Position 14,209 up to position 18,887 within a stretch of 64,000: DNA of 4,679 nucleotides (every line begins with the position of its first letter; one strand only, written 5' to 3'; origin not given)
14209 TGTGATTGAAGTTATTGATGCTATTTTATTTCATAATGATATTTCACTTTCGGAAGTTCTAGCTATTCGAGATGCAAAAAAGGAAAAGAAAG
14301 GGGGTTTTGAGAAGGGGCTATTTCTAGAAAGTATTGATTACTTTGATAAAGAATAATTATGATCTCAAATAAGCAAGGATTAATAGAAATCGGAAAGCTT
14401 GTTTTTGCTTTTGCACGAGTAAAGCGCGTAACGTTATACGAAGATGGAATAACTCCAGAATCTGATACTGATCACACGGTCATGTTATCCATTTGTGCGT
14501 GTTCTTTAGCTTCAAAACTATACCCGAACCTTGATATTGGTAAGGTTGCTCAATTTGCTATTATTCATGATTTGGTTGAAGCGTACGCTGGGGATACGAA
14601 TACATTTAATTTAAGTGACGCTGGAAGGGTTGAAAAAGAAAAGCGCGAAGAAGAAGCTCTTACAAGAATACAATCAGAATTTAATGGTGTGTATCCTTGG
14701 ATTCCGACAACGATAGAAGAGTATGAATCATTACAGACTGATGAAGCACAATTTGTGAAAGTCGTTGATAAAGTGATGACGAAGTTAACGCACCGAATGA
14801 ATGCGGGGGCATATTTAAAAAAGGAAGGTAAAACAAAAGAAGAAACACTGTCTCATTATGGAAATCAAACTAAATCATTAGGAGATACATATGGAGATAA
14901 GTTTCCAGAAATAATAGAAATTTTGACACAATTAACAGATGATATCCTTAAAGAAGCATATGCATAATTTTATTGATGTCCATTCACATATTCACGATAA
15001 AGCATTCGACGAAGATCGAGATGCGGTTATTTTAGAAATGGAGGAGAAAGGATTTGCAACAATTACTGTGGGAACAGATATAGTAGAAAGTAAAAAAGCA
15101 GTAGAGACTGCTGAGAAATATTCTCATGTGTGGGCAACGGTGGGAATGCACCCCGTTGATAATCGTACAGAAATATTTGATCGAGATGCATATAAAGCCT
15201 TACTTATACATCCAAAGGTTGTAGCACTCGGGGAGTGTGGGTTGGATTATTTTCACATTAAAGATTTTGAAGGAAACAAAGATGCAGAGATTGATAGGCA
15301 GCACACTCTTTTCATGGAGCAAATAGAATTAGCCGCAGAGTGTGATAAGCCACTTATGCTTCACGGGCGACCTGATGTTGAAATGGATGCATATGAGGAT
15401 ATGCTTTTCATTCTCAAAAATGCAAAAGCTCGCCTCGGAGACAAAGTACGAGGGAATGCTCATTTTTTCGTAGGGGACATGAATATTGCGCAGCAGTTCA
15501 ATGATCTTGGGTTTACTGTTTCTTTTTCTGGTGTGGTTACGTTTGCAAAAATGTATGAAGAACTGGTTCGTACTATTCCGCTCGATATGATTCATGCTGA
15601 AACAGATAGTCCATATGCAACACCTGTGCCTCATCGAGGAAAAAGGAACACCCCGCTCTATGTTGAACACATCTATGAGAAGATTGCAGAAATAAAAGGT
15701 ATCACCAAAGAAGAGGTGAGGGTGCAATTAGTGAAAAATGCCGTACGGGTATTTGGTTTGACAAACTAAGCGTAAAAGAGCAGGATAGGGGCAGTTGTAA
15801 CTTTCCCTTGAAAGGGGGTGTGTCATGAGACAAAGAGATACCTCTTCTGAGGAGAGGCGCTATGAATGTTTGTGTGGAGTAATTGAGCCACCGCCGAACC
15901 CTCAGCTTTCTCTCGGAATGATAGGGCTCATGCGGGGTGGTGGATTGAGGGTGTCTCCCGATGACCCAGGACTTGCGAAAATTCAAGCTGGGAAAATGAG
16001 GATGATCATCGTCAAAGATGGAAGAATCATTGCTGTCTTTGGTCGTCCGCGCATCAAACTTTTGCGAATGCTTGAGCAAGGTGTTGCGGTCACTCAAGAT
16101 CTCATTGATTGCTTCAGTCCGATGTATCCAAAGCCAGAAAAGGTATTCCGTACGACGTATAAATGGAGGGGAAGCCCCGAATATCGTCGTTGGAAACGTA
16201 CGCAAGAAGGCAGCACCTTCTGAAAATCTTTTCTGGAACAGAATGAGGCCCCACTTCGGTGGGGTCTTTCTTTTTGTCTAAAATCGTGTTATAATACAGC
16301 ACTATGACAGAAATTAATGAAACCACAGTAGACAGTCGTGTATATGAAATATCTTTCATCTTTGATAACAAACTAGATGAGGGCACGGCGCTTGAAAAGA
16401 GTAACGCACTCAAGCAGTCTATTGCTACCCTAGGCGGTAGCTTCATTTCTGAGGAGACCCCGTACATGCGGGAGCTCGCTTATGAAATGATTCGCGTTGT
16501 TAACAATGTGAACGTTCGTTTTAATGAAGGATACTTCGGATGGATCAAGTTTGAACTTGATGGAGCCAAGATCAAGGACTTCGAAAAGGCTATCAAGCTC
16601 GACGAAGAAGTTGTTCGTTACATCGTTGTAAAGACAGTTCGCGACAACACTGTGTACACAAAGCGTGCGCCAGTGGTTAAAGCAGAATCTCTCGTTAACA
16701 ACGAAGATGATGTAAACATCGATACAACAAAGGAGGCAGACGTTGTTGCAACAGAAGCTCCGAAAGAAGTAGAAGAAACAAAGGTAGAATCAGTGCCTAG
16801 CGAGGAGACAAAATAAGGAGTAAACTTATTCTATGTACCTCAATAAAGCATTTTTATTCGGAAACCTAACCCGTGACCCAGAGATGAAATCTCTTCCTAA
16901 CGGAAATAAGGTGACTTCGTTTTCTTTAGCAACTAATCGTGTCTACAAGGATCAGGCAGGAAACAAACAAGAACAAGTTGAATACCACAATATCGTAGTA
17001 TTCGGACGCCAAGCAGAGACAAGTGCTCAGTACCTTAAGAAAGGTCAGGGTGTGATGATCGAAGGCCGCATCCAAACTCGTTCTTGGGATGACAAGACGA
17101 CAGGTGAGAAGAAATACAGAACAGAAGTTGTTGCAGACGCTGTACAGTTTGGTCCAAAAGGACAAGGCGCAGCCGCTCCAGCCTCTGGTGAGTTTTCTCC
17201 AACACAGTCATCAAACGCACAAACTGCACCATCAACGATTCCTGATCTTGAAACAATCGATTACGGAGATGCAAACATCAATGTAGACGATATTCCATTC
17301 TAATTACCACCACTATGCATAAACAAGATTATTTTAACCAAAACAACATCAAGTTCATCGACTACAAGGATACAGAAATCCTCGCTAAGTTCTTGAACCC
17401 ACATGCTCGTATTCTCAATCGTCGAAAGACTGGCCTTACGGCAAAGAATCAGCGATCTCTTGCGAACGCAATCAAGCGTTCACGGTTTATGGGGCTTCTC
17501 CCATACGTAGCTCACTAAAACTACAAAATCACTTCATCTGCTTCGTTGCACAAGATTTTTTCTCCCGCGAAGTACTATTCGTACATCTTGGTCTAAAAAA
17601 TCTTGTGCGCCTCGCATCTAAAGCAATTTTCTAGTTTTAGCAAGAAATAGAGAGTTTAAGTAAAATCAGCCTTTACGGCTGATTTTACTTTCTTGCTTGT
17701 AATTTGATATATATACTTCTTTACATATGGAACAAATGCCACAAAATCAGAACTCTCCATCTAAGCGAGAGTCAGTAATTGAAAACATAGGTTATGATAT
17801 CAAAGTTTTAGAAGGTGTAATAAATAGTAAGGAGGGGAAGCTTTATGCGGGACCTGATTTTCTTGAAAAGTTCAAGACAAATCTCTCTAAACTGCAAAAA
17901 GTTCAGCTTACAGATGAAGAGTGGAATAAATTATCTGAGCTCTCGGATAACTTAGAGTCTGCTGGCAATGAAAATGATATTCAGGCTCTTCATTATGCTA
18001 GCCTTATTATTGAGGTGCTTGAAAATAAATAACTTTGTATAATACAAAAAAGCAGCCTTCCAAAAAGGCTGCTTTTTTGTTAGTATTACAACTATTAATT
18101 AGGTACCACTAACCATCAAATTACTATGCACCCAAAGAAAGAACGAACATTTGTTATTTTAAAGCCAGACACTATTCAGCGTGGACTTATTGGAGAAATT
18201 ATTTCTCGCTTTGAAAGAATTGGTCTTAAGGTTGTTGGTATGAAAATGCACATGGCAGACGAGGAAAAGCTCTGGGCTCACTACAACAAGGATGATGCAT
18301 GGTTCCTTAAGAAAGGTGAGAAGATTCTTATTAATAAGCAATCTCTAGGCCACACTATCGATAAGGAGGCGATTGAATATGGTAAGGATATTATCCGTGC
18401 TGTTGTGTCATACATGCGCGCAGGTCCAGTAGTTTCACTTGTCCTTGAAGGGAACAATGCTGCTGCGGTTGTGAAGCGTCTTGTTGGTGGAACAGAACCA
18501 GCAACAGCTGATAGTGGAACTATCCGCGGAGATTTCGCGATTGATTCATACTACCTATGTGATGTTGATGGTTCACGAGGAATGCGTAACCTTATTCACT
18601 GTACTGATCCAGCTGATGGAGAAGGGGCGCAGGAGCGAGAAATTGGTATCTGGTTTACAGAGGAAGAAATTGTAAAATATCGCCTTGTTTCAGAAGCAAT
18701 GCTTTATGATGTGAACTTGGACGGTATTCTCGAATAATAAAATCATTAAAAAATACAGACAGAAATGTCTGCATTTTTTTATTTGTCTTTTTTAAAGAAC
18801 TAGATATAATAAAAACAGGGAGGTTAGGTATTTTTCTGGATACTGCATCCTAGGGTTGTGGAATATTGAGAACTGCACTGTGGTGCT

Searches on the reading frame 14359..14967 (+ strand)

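Call 65: search_protein_families(library=pfam, proteins=[window:14359-14967:+], max_evalue=0.001)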
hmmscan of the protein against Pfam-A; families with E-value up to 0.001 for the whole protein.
window:14359-14967:+ (202 aa): 3 families
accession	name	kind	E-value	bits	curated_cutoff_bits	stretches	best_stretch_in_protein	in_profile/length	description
PF13023.12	HD_3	-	1.7e-25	90.3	22.5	1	21-166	7-152/165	HD domain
PF12917.13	YfbR-like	-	2.9e-05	24.3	25.9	1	21-140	12-136/182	5'-deoxynucleotidase YfbR-like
PF01966.28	HD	-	0.00046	20.9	22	1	38-139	3-113/116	HD domain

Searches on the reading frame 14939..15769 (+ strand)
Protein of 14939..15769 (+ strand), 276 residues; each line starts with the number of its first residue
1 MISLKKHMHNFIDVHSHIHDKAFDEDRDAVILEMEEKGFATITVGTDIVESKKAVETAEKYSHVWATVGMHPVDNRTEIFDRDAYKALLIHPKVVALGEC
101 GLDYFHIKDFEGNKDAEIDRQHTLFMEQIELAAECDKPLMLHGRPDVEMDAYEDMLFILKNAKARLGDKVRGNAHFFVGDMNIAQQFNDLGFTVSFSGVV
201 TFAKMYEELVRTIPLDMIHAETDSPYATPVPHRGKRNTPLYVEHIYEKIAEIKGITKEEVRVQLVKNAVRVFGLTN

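Call 65: search_protein_families(library=pfam, proteins=[window:14939-15769:+], max_evalue=0.001)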
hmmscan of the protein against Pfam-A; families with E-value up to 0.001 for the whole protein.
window:14939-15769:+ (276 aa): 1 family
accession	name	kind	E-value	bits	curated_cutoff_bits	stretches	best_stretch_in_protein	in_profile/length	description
PF01026.27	TatD_DNase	-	7.6e-67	225.8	27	1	12-273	1-253/253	TatD related DNase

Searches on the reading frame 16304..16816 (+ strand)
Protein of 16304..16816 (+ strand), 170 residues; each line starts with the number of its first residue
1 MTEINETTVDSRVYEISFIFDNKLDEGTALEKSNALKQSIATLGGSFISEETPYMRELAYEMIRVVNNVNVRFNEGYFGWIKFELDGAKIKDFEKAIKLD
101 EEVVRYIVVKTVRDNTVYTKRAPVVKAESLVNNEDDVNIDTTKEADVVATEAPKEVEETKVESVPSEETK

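Call 65: search_protein_families(library=pfam, proteins=[window:16304-16816:+], max_evalue=0.001)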
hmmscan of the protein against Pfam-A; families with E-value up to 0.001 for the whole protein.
window:16304-16816:+ (170 aa): 1 family
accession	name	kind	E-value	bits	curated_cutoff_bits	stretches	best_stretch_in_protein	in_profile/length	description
PF01250.22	Ribosomal_S6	-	4.3e-13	49.7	27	1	14-110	2-90/90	Ribosomal protein S6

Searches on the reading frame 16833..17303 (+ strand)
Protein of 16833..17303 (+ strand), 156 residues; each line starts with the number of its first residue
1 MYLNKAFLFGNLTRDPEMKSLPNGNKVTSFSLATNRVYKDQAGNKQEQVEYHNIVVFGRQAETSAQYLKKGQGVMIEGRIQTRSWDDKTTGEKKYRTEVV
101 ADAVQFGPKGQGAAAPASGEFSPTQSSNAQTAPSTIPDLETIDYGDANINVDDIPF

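Call 65: search_protein_families(library=pfam, proteins=[window:16833-17303:+], max_evalue=0.001)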
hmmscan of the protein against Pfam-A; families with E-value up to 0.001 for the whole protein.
window:16833-17303:+ (156 aa): 1 family
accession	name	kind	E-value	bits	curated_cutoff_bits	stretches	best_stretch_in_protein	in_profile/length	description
PF00436.31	SSB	-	2.9e-40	137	26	1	3-106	1-103/104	Single-strand binding protein family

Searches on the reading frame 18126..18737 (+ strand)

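Call 65: search_protein_families(library=pfam, proteins=[window:18126-18737:+], max_evalue=0.001)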
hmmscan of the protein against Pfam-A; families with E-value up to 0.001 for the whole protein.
window:18126-18737:+ (203 aa): 1 family
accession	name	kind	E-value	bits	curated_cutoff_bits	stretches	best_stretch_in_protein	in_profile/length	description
PF00334.24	NDK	-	2.1e-34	118.7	27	2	86-182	53-135/135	Nucleoside diphosphate kinase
